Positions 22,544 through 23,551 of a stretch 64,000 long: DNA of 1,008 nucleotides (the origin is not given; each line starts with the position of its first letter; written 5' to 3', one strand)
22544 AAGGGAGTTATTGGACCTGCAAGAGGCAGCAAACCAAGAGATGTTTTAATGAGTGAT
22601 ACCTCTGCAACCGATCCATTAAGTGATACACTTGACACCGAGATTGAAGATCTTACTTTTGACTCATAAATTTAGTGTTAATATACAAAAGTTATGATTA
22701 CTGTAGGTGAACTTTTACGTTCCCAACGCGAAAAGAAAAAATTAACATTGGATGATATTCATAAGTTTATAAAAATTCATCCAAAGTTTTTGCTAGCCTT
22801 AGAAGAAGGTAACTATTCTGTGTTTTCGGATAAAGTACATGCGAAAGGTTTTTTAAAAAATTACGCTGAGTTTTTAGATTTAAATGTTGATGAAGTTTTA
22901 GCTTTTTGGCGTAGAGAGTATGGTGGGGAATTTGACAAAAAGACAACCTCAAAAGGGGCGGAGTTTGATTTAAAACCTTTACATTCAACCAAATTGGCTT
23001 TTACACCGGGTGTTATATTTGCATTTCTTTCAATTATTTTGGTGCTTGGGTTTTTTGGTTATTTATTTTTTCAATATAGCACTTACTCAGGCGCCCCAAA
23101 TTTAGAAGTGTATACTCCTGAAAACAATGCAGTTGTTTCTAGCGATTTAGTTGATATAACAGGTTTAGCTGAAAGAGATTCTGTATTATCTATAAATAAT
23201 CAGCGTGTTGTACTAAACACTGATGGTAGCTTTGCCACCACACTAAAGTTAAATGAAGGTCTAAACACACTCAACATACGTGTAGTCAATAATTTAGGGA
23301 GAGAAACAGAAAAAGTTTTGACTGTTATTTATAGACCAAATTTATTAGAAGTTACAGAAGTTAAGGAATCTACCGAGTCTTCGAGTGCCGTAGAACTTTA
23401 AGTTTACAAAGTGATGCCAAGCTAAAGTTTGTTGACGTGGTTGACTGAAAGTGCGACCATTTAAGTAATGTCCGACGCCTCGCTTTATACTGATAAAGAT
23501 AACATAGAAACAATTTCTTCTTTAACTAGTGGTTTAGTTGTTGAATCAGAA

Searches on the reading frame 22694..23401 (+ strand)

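Call 43: search_protein_families(library=pfam, proteins=[window:22694-23401:+], max_evalue=0.001)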
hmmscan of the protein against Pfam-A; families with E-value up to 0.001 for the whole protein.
window:22694-23401:+ (235 aa): 3 families
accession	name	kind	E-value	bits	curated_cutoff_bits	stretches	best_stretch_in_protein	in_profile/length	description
PF13413.12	HTH_25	-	9.3e-18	64.3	24.6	1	7-68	1-62/62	Helix-turn-helix domain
PF09136.16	Glucodextran_B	-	1.9e-10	41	27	1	135-212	1-80/83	Glucodextranase, domain B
PF12844.13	HTH_19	-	7.9e-08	32.5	30.2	1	5-69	1-59/64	Helix-turn-helix domain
